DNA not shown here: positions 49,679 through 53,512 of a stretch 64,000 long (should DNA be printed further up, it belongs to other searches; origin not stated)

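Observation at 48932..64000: Likely two-gene surface module: the nested FGE/glycine-rich protein is co-oriented with, and 66 bp upstream of, the giant adhesin, behind a 610-bp non-coding leader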

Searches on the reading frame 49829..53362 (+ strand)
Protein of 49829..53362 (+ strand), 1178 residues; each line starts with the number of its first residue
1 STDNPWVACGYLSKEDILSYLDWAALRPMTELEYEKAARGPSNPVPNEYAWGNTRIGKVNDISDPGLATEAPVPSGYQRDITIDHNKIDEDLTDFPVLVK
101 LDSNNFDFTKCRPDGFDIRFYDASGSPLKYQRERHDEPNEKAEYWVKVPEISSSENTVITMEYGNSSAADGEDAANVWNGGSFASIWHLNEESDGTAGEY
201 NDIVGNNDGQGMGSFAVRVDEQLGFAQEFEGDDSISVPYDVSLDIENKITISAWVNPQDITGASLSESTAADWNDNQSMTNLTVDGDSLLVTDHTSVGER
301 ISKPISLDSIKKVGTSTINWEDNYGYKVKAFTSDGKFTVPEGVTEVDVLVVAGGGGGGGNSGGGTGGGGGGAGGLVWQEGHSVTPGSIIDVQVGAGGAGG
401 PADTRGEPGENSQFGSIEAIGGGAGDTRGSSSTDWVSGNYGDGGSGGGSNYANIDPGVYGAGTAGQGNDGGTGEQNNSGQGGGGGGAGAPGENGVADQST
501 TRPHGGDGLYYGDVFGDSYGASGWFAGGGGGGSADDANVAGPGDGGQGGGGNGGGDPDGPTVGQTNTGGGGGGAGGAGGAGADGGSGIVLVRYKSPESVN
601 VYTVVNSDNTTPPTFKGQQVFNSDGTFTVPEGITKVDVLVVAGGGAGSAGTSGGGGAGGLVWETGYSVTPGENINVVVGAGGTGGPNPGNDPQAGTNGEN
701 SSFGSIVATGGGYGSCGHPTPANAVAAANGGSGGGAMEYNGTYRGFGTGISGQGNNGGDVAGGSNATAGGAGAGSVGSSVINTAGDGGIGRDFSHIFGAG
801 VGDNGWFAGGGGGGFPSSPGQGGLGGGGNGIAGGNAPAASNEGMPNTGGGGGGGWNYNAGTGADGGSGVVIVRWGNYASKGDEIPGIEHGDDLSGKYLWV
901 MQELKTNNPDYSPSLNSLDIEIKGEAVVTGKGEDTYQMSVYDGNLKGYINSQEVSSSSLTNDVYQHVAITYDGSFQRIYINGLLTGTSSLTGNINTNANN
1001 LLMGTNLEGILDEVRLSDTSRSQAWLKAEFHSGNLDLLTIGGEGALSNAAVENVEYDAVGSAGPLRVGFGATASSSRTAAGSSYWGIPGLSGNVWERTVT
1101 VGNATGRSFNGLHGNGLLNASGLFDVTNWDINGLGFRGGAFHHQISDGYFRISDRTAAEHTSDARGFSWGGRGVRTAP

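Call 53: predict_structure(alignment_id=A2)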
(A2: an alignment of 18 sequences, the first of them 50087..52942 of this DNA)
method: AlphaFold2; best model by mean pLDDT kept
length: 952 residues; sequences in the alignment: 18
mean_pLDDT: 68.7   pTM: 0.51
mean pLDDT of the five models: 68.7, 65.7, 64.0, 63.2, 60.9
residues with pLDDT >= 90: 211; 70-90: 374; 50-70: 122; < 50: 245
segments of 3 or more residues with pLDDT < 50: 89-203, 344-353, 367-371, 840-866, 868-952
pLDDT, mean of each block of 10 residues (from residue 1): 57 76 78 80 74 68 70 75 60 30 25 26 24 24 27 29 36 29 25 26 53 70 66 83 85 85 93 72 90 89 86 81 90 89 51 62 62 70 77 79 82 69 89 88 80 73 83 79 77 82 90 83 77 94 83 96 88 92 90 92 75 96 95 73 95 77 92 83 92 88 84 83 93 89 84 89 91 81 91 81 72 81 70 66 37 46 46 38 34 31 30 28 25 23 24 23
secondary structure, 60 per line:
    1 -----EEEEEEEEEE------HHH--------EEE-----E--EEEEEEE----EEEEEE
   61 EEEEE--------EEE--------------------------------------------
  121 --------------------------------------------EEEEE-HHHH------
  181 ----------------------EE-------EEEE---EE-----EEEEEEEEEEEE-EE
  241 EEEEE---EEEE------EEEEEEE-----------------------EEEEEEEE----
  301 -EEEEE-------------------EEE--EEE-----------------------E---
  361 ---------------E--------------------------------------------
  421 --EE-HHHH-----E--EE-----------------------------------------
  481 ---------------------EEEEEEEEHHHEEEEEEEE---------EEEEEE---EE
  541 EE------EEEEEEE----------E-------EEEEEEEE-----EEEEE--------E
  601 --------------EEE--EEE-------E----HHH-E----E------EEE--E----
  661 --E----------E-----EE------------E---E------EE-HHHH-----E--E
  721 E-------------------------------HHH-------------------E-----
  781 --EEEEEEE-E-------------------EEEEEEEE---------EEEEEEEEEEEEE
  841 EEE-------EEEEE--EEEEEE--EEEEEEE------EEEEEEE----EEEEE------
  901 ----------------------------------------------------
elements in order (helices of 4 or more, strands of 3 or more residues): E6-15 E33-35 E44-50 E55-65 E74-76 E165-169 H171-174 E212-215 E226-237 E239-245 E249-252 E259-265 E289-296 E302-306 E326-328 E331-333 H426-429 E502-509 E513-520 E530-535 E539-542 E549-555 E574-581 E587-591 E615-617 E620-622 E651-653 H708-711 E783-789 E811-818 E828-843 E851-855 E858-863 E866-872 E879-885 E890-894
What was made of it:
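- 50372..50611 (+): LamG (Laminin_G_3) N-terminal part (aa 481-560), before the inner insertion. The AF2 model is poor here (call 53), so this split is inferred.
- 50789..51616 (+): Glycine-rich domain 1 (TNF-like sandwich plus polyglycine lattice; about aa 620-895). AF2 pLDDT is mostly 70-95 (call 53).
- The LamG halves are poorly modelled (call 53).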

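Call 57: fold_search(model_id=the predicted structure, library=pdb)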
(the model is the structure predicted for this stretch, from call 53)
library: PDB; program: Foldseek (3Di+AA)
matches with E <= 10: 40; with E <= 0.001: 4
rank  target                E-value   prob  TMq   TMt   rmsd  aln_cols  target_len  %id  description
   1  9d93_Qa               5.0e-06  1.00  0.16  0.55   7.9       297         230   26  Mycobacteriophage Bxb1 tail tip - Composite map and model (released 2024-09-25)
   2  9d93_Qb               1.5e-05  1.00  0.16  0.56   7.9       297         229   26  Mycobacteriophage Bxb1 tail tip - Composite map and model (released 2024-09-25)
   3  7ypx_A                2.1e-05  1.00  0.15  0.50   9.4       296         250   20  Cyanophage Pam3 fiber (released 2022-11-09)
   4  7yfw_a                1.5e-04  1.00  0.14  0.42   8.1       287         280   21  Cyanophage Pam3 fiber (released 2023-01-18)
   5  9d93_Pa               3.1e-02  0.84  0.10  0.15  19.8       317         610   14  Mycobacteriophage Bxb1 tail tip - Composite map and model (released 2024-09-25)
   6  7nx3_F                4.7e-02  0.60  0.09  0.25  16.5       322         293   16  Crystal structure of ALK in complex with Fab324 (released 2021-10-27)
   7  7nx3_A                8.9e-02  0.51  0.09  0.26  16.4       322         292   16  Crystal structure of ALK in complex with Fab324 (released 2021-10-27)
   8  7lrz                  2.0e-01  0.14  0.08  0.19  16.3       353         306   12  Structure of the Human ALK GRD (released 2021-11-24)
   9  7mzy_A                2.3e-01  0.16  0.08  0.21  16.1       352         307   13  Anaplastic lymphoma kinase (ALK) extracellular fragment of ligand binding region 673-986 (released 2021-11-24)
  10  7nx4                  3.3e-01  0.23  0.09  0.21  15.7       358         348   14  Crystal structure of the TG and EGF-like domains of ALK (released 2021-10-27)
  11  7n00_A                4.4e-01  0.20  0.09  0.21  15.7       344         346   16  Anaplastic lymphoma kinase (ALK) extracellular fragment of ligand binding region 648-1025 in complex with AUG-alpha (released 2021-11-24)
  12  7ls0_C                6.3e-01  0.15  0.08  0.19  13.7       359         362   14  Structure of the Human ALK GRD bound to AUG (released 2021-11-24)
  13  7ls0_A                6.9e-01  0.06  0.08  0.16  20.4       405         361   13  Structure of the Human ALK GRD bound to AUG (released 2021-11-24)
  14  7nwz_A                7.2e-01  0.09  0.08  0.19  15.0       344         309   13  ALK:ALKAL2 complex (released 2021-10-27)
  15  3qzl                  3.1e+00  0.21  0.03  0.24  12.0        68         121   12  Staphylococcus aureus IsdA NEAT domain K75A variant in complex with heme (released 2011-08-31)
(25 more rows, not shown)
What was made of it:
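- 50789..51616 (+): Foldseek matches the Bxb1 tail tip and the Pam3 fibre (call 57).
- On Gly_rich_2 (PF21722) phage-type glycine-rich receptor-binding domain: Foldseek matches the Bxb1 tail tip (E 5e-6) and the Pam3 fibre (E 2e-5) (call 57).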

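Call 87: fold_search(model_id=the predicted structure, library=viral)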
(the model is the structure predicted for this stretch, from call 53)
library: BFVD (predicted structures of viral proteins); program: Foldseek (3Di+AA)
matches with E <= 10: 363; with E <= 0.001: 231
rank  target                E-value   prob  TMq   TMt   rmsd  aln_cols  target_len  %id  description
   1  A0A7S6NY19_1          3.3e-32  1.00  0.25  0.25  17.8       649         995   34  PA14 domain-containing protein [Bathycoccus sp. RCC716 virus 1]
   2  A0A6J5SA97            6.8e-32  1.00  0.29  0.34  13.6       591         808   38  Glycine-rich domain-containing protein [uncultured Caudovirales phage]
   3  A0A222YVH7            2.4e-31  1.00  0.24  0.35  18.1       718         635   30  Glycine-rich domain-containing protein [Synechococcus phage Bellamy]
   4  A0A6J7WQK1            7.3e-26  1.00  0.22  0.37  26.3       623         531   33  Glycine-rich domain-containing protein [uncultured Caudovirales phage]
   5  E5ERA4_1              7.5e-19  1.00  0.22  0.17  20.7       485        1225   24  (no name in the UniProt tables at hand)
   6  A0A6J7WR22            3.2e-18  1.00  0.25  0.43  23.2       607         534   24  Glycine-rich domain-containing protein [uncultured Caudovirales phage]
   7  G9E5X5                3.4e-18  1.00  0.26  0.35   7.1       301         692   42  Glycine-rich domain-containing protein [Micromonas pusilla virus SP1]
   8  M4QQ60                5.1e-18  1.00  0.24  0.49  19.1       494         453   29  (no name in the UniProt tables at hand)
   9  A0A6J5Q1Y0            3.4e-16  1.00  0.23  0.47  17.7       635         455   22  Glycine-rich domain-containing protein [uncultured Caudovirales phage]
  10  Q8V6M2                4.0e-16  1.00  0.24  0.72   5.0       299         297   36  Glycine-rich domain-containing protein [Halorubrum phage HF2]
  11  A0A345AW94            2.0e-15  1.00  0.24  0.57   6.1       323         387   36  Glycine-rich domain-containing protein [Cyanophage S-TIM4]
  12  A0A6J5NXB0            4.3e-15  1.00  0.24  0.70   7.4       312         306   35  Glycine-rich domain-containing protein [uncultured Caudovirales phage]
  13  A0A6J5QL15            4.5e-15  1.00  0.23  0.54   6.2       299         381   33  Glycine-rich domain-containing protein [uncultured Caudovirales phage]
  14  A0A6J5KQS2            1.3e-14  1.00  0.22  0.73   8.8       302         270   35  Glycine-rich domain-containing protein [uncultured Caudovirales phage]
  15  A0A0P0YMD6            1.7e-14  1.00  0.23  0.41  16.8       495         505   24  (no name in the UniProt tables at hand)
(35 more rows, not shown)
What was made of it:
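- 51617..52471 (+): Glycine-rich domain 2 (about aa 896-1180). AF2 and Foldseek support is the same as for domain 1 (calls 53, 57, 87).
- On Gly_rich_2 (PF21722) phage-type glycine-rich receptor-binding domain: There are 231 BFVD hits at E<=0.001 (call 87).
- Foldseek matches the Bxb1 tail tip, the Pam3 fibre and the ALK glycine-rich domain (call 57), plus 231 viral proteins at E<=0.001 (call 87).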

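Call 88: search_protein_representatives(protein=window:49829-53362:+)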
Query: 1178 residues. Proteins with E-value up to 0.001 (for the whole library): 30637; up to 1e-10: 14035; up to 1e-30: 1263. The best 150 are listed.
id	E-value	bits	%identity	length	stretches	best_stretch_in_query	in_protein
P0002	0.0e+00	1839.8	74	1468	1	2-1178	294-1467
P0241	2.5e-273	926.8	33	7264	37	77-254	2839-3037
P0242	2.8e-245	833.9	55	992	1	177-1178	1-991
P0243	1.5e-217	742.0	33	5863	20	87-270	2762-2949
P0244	2.3e-184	632.1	33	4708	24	75-266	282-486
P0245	5.7e-183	627.5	69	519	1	650-1178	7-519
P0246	4.9e-176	604.5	34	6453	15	77-262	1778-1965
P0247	8.5e-168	577.2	34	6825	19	76-256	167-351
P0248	2.3e-166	572.5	33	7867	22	90-259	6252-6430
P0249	2.2e-162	559.3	33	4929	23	88-260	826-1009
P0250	8.8e-140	484.4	36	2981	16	76-266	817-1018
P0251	9.0e-133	461.2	34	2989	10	76-260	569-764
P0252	2.7e-123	429.8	32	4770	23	71-264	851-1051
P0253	8.4e-115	401.6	50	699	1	1-424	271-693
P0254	4.0e-114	399.4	34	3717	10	78-260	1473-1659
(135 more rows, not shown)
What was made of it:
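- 50372..50611 (+): Hits of DUF2341-LamG modules in other proteins stop at about aa 559 (call 88).
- DUF2341-LamG and glycine-rich modules recur inside many giant proteins of 2,000-7,800 aa (call 88). Its domains (LamG, DUF2341, phage-type glycine-rich receptor-binding domains) are typical of extracellular binding proteins and of giant surface proteins (calls 57, 87, 88).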
